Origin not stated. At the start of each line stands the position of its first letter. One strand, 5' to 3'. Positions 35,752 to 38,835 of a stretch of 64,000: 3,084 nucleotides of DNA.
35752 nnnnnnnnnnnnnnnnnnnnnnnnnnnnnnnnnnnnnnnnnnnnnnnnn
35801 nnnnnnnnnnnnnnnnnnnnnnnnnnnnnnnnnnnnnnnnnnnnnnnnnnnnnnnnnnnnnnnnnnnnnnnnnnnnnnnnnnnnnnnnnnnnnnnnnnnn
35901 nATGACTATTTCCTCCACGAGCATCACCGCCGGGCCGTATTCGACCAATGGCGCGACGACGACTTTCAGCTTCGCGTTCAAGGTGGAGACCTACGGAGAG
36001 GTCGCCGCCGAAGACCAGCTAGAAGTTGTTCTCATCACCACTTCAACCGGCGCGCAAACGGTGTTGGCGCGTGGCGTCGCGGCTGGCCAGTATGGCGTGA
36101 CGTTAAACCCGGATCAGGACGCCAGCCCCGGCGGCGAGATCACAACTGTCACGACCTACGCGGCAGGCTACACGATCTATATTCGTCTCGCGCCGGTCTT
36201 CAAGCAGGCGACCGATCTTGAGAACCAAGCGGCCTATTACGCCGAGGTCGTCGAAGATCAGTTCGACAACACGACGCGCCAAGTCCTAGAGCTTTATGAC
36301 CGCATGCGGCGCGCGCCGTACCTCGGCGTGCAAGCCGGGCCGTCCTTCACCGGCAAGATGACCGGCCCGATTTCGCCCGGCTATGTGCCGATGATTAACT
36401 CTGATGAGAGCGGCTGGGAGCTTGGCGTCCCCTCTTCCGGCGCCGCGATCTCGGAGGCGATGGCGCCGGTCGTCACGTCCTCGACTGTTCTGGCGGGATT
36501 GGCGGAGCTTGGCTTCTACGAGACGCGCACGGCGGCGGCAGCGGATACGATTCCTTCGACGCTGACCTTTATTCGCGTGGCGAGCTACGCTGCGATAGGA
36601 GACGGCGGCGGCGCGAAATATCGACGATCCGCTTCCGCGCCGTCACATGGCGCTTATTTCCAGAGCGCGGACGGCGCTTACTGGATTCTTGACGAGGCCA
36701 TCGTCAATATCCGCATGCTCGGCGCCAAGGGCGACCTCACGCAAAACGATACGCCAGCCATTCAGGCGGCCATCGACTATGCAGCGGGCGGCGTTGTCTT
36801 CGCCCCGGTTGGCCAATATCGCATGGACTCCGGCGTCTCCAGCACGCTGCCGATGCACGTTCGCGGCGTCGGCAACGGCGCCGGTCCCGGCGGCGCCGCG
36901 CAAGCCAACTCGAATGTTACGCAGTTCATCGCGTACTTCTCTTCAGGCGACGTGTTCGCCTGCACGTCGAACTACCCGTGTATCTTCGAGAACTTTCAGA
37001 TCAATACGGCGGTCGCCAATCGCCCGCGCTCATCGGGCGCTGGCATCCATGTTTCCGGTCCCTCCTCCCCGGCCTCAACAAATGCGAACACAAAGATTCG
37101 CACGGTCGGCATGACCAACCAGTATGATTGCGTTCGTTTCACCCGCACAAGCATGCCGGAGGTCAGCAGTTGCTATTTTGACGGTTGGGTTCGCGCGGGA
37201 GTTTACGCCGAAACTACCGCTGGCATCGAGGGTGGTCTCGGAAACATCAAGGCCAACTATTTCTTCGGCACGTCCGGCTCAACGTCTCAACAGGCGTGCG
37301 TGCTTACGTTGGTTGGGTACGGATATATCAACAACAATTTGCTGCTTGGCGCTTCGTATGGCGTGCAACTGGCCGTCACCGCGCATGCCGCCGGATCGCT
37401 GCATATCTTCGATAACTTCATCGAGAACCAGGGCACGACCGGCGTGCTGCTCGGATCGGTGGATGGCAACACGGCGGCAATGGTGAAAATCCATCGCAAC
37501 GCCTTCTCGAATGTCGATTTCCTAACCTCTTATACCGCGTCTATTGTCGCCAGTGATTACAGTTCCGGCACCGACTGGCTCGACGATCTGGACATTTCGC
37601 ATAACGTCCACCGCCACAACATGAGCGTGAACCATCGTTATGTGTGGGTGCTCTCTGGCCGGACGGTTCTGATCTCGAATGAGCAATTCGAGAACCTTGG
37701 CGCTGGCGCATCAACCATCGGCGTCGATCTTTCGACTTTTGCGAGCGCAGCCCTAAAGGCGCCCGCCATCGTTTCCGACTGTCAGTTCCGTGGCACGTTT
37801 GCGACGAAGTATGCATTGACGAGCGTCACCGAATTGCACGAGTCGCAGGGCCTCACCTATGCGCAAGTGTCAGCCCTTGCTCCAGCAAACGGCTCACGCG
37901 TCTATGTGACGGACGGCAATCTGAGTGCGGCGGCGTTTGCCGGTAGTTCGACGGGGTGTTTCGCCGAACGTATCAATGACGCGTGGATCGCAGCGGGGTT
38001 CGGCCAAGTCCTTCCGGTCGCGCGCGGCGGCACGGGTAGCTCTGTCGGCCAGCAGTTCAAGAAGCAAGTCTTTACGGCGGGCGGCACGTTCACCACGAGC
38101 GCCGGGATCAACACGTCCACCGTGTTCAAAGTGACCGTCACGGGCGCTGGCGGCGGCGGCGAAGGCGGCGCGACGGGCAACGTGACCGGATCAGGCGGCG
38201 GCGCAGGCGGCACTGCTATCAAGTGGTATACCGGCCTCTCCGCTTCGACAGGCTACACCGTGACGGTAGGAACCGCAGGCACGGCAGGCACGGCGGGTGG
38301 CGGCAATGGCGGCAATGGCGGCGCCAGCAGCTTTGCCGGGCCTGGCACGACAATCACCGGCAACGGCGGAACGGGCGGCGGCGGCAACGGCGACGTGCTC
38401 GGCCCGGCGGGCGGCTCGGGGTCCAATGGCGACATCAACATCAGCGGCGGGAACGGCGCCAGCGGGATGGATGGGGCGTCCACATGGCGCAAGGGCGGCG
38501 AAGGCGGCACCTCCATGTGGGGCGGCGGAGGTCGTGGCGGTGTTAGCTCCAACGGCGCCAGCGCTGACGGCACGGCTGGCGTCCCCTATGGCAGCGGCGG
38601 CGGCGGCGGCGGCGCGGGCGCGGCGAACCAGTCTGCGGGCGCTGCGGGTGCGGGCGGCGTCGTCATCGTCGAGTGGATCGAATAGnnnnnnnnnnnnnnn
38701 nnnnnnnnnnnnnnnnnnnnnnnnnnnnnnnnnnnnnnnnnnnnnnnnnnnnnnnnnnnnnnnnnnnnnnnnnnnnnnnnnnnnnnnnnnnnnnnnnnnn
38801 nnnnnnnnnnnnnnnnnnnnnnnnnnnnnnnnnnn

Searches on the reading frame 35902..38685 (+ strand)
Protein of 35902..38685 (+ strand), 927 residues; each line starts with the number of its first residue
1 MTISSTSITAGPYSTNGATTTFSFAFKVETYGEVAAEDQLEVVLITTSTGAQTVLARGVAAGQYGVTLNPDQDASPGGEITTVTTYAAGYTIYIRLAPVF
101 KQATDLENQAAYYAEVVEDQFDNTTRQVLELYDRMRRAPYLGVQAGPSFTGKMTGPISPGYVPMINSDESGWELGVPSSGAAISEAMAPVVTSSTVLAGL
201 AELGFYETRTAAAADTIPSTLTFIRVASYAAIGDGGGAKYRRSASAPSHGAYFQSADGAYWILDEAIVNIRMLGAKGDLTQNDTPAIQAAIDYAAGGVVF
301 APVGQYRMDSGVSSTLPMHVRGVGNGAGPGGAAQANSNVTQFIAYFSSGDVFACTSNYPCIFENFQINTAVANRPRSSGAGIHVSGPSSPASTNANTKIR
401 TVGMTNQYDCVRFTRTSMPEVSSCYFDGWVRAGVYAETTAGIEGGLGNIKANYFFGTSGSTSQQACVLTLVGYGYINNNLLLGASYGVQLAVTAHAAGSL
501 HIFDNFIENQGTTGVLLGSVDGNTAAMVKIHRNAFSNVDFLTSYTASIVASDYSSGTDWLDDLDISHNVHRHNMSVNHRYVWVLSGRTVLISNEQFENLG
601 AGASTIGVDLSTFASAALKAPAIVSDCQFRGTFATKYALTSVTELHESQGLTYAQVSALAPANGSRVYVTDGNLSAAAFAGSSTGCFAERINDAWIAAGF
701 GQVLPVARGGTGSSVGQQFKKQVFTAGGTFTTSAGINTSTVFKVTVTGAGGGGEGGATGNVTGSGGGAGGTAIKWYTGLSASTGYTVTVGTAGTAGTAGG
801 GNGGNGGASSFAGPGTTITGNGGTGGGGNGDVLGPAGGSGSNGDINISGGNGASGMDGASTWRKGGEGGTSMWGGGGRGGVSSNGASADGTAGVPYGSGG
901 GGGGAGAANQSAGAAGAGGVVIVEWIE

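Call 7: search_protein_families(library=phrogs, proteins=[window:35902-38685:+], max_evalue=0.001)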
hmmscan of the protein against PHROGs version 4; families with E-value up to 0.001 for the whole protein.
window:35902-38685:+ (927 aa): 11 families
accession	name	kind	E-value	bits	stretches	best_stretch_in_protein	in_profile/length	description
phrog_863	-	tail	8.6e-32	111.9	1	578-925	276-603/690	tail fiber assembly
phrog_6202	-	tail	5.9e-16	59.7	1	712-925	438-636/636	tail fiber protein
phrog_21412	-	tail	2.2e-13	49.9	1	709-924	1246-1449/1452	tail fiber protein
phrog_13893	-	tail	6.6e-11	42.3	1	1-139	1-125/648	tail protein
phrog_32960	-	unknown function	2.2e-09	37.2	1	2-137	2-123/762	-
phrog_17220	-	unknown function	9.7e-08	31.7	1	2-137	2-122/868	-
phrog_1640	-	tail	1.1e-07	32.4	1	1-131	1-117/765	tail protein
phrog_38237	-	unknown function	1.6e-06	27.7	1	2-127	2-113/697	-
phrog_5662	-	tail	6.7e-06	25.7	1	5-138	4-124/729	tail fiber protein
phrog_454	-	tail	0.0002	20.5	1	709-924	1168-1373/1376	tail fiber protein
phrog_15175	-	head and packaging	0.00045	19.8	1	265-332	230-295/647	virion structural protein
